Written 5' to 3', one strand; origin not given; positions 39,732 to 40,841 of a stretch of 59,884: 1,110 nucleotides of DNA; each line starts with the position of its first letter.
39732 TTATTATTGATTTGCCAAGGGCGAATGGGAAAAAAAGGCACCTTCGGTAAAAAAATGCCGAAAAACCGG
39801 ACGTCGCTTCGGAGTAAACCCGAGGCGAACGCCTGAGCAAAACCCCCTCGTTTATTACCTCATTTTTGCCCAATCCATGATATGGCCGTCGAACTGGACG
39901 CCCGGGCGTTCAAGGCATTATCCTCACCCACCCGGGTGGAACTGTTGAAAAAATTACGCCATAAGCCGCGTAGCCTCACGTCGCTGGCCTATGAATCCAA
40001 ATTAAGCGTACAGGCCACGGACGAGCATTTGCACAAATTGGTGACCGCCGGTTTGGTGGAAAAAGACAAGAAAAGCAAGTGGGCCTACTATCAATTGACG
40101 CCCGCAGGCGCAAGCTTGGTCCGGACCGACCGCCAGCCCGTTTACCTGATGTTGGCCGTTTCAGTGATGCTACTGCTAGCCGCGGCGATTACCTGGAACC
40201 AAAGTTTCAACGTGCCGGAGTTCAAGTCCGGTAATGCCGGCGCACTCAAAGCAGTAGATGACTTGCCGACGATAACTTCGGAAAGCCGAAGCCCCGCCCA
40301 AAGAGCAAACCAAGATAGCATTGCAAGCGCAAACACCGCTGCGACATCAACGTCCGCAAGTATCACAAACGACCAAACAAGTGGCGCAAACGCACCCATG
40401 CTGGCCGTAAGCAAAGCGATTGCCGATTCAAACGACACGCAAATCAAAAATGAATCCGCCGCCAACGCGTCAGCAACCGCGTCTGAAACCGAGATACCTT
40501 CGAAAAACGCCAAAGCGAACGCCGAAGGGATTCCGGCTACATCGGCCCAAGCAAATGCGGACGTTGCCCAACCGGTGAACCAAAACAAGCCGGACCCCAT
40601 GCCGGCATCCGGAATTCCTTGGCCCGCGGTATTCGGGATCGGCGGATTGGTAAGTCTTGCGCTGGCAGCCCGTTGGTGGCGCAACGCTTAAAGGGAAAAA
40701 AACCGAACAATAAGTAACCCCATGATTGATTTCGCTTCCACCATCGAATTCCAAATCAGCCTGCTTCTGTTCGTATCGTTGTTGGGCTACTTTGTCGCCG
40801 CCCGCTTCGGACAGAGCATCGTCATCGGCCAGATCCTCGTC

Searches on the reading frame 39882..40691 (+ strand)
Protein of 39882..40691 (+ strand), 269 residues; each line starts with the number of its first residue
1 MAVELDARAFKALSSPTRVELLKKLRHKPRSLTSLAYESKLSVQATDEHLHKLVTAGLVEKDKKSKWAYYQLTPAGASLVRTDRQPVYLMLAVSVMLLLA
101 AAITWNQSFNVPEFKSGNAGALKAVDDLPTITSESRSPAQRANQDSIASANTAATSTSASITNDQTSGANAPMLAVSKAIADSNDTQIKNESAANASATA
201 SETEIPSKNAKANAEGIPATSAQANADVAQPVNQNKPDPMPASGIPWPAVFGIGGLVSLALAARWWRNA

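Call 57: search_protein_families(library=pfam, proteins=[window:39882-40691:+], max_evalue=0.001)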
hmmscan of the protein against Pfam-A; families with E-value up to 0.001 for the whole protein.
window:39882-40691:+ (269 aa): 7 families
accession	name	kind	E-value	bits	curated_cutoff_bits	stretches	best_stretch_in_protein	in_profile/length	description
PF01022.26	HTH_5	-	5.5e-09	36.2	22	1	15-61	1-47/47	Bacterial regulatory protein, arsR family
PF12840.13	HTH_20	-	1.8e-07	31.5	27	1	13-61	1-50/51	Helix-turn-helix domain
PF14947.12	HTH_45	-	1.6e-05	25.3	25.5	1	20-81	10-67/77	Winged helix-turn-helix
PF25213.1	HVO_A0261_N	-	2.4e-05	24.6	35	1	13-80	8-71/86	HVO_A0261 N-terminal domain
PF25212.1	HVO_A0114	-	4.1e-05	23.7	27.6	1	9-65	15-72/84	HVO_A0114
PF24033.1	DUF7342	-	0.00025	21.5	31.6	1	18-76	6-64/150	Family of unknown function (DUF7342)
PF08100.18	Dimerisation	-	0.00096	19.4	25.6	0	18-81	27-92/93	O-methyltransferase dimerisation domain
